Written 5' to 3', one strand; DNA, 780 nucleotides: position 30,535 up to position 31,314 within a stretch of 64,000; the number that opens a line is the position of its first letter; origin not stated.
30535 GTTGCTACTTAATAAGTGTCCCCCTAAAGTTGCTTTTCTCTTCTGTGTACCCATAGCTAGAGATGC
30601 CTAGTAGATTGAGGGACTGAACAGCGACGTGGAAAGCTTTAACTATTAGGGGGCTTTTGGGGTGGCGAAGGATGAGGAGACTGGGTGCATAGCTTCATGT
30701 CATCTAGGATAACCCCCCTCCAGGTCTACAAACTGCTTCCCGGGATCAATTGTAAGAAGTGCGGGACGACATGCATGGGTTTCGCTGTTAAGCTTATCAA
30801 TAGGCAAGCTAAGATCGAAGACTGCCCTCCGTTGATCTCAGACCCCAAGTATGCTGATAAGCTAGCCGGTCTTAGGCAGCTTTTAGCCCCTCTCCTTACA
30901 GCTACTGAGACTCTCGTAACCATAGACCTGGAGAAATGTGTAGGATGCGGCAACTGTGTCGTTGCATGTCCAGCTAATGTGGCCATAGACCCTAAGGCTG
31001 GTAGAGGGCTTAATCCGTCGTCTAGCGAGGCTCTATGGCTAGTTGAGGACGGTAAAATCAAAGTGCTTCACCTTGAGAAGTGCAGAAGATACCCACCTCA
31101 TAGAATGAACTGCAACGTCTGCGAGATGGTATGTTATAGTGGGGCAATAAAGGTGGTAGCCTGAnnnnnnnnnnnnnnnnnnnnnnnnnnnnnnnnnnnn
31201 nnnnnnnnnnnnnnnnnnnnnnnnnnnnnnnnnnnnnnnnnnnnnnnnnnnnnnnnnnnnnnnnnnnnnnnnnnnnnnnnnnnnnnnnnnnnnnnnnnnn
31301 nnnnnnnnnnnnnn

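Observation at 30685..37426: FwdB-like plus HdrA(MvhD-fused) plus polyferredoxin plus HdrC plus HdrB cluster in a non-methanogenic crenarchaeon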

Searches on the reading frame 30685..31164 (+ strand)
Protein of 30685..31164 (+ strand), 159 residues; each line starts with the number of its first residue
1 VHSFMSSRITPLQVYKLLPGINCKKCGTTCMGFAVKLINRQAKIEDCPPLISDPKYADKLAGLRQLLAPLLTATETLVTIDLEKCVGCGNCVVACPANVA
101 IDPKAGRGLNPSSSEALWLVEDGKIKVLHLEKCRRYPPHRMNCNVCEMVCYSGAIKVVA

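Call 3: search_protein_families(library=pfam, proteins=[window:30685-31164:+], max_evalue=0.01)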
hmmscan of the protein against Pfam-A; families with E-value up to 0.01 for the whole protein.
window:30685-31164:+ (159 aa): 16 families
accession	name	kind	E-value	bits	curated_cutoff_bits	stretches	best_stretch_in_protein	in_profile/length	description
PF04060.18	FeS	-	6.7e-13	48.6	23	1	18-49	1-33/33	Putative Fe-S cluster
PF12838.12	Fer4_7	-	3.3e-09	37.5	27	1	21-99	3-52/52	4Fe-4S dicluster domain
PF00037.32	Fer4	-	5.3e-08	32.8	21.1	1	78-99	1-22/24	4Fe-4S binding domain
PF12797.12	Fer4_2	-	1.6e-07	31.2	24.5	1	78-97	3-22/22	4Fe-4S binding domain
PF12837.12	Fer4_6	-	1.7e-07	31.3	25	1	78-99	2-23/24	4Fe-4S binding domain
PF13187.11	Fer4_9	-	4.4e-06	27.1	27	1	84-155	1-52/52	4Fe-4S dicluster domain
PF14697.11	Fer4_21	-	1.5e-05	25.5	35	1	78-98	34-54/59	4Fe-4S dicluster domain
PF13237.11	Fer4_10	-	2.4e-05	24.6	25.5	1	78-135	2-44/53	4Fe-4S dicluster domain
PF13459.11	Fer4_15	-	0.00014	22.9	22.4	1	78-103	1-26/66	4Fe-4S single cluster domain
PF13484.11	Fer4_16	-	0.00033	21.8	30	1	84-150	1-63/66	4Fe-4S double cluster binding domain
PF12800.12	Fer4_4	-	0.00071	20.2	24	1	83-97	2-16/17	4Fe-4S binding domain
PF25160.1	LdpA_Fe-S-bd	-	0.00088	19.5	27.6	1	79-98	22-41/49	LdpA Fe-S cluster-binding domain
PF13534.11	Fer4_17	-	0.0011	19.9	22.2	1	22-99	1-60/61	4Fe-4S dicluster domain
PF13183.11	Fer4_8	-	0.0042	18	27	1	22-99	4-68/68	4Fe-4S dicluster domain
PF13370.11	Fer4_13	-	0.0074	17.4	24.5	1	80-104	1-25/58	4Fe-4S single cluster domain of Ferredoxin I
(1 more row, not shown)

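Call 4: search_protein_families(library=ncbifam, proteins=[window:30685-31164:+], max_evalue=0.01)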
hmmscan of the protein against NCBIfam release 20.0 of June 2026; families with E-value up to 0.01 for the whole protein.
window:30685-31164:+ (159 aa): 52 families (the best 25 are shown)
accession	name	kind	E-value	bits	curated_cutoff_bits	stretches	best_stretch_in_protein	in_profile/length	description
NF003195.0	PRK04165.1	equivalog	2.2e-16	59.8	306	1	9-72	3-62/450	acetyl-CoA decarbonylase/synthase complex subunit gamma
TIGR01944.1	rnfB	subfamily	1.7e-09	37.5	68.7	1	13-99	39-129/190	RnfABCDGE type electron transport complex subunit B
NF005505.0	PRK07118.1-4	equivalog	4.8e-09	36.1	378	2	13-48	42-78/265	Fe-S cluster domain-containing protein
NF041836.1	rnfB_Methano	equivalog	3.1e-08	33.4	445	2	13-48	42-78/265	Rnf electron transport complex subunit RnfB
NF005506.0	PRK07118.1-5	equivalog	5.4e-08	32.6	388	1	75-100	162-187/279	Fe-S cluster domain-containing protein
NF003475.0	PRK05113.1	equivalog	1.4e-06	28.3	203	1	13-101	39-131/190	electron transport complex subunit RsxB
NF005503.0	PRK07118.1-2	equivalog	2.7e-06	26.8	252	1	72-113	156-198/292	RnfABCDGE type electron transport complex subunit B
NF005415.0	PRK06991.1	equivalog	4.6e-06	26.5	281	1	14-99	11-101/284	electron transport complex subunit RsxB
NF040770.1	hetero_SS_HdrA2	exception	1.5e-05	23.3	1100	1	47-99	253-304/777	CoB-CoM heterodisulfide reductase HdrA2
TIGR04395.1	cutC_activ_rSAM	equivalog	1.7e-05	24.3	360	0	78-100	49-71/309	choline TMA-lyase-activating enzyme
NF041782.1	mnquin_red_QrcC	equivalog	3.6e-05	23.6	400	1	79-140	4-57/239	menaquinone reductase iron-sulfur cluster-binding subunit QrcC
NF006446.0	PRK08764.1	equivalog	3.9e-05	23.6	220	1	14-101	12-104/139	Rnf electron transport complex subunit RnfB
TIGR02700.1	flavo_MJ0208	hypoth_equivalog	4.3e-05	22.9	251.35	1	74-102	168-196/234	dihydromethanopterin reductase (acceptor)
TIGR01971.1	NuoI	subfamily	6.9e-05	22.4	113.05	1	77-99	75-97/121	NADH-quinone oxidoreductase, chain I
TIGR02179.1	PorD_KorD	subfamily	7.1e-05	22.8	60.05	1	77-101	49-72/78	2-oxoacid:acceptor oxidoreductase, delta subunit, pyruvate/2-ketoisovalerate family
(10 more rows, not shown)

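Call 61: search_solved_structures(query=window:30685-31164:+, max_evalue=0.01, show_alignments=0)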
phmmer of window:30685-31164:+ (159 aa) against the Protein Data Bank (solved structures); distinct sequences matched with E-value up to 0.01: 37.
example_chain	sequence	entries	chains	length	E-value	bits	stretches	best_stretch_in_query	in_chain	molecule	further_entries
9sfi_U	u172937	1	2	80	3.2e-09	40.4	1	82-133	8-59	4Fe-4S binding protein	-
7bkb_L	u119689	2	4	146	3.4e-08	37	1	77-129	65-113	Formylmethanofuran dehydrogenase, subunit G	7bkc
5t5i_G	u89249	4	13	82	8.7e-08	35.7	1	83-133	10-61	Tungsten formylmethanofuran dehydrogenase subunit fwdG | Tungsten formylmethanofuran dehydrogenase, subunit G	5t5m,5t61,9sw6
8ahx_B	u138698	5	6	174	4.7e-07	33.4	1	13-101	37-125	Ion-translocating oxidoreductase complex subunit B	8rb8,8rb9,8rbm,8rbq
8e9g_I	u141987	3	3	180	6e-07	33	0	80-145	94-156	NADH-quinone oxidoreductase subunit I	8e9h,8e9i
4djd_C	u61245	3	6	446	3.2e-06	30.6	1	9-54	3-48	Corrinoid/iron-sulfur protein large subunit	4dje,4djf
9sw6_H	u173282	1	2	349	1.9e-05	28.1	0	78-107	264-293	Tungsten formylmethanofuran dehydrogenase, subunit F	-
2h9a_A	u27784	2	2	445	2e-05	28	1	9-53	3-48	Carbon monoxide dehydrogenase corrinoid/iron-sulfur protein, gamma subunit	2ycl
4c1n_A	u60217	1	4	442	2.4e-05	27.8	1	9-53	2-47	CARBON MONOXIDE DEHYDROGENASE CORRINOID/IRON-SULFUR PROTEIN, GAMMA SUBUNIT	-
9fzy_F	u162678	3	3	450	0.00024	24.5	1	9-62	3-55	Corrinoid iron-sulfur protein large subunit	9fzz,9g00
9g03_E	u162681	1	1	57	0.00044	23.7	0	76-102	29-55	Ferredoxin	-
9mqx_E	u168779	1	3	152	0.00054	23.4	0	74-97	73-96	Fe-S-cluster-containing hydrogenase subunit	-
7aqr_I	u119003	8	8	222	0.00073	23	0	76-102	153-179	NADH dehydrogenase [ubiquinone] iron-sulfur protein 8-A, mitochondrial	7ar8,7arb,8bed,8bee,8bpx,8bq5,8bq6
7a23_D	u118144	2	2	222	0.00074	23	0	76-102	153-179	TYKY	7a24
9nez_B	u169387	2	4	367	0.00078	22.9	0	80-102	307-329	Sulfhydrogenase 1 subunit beta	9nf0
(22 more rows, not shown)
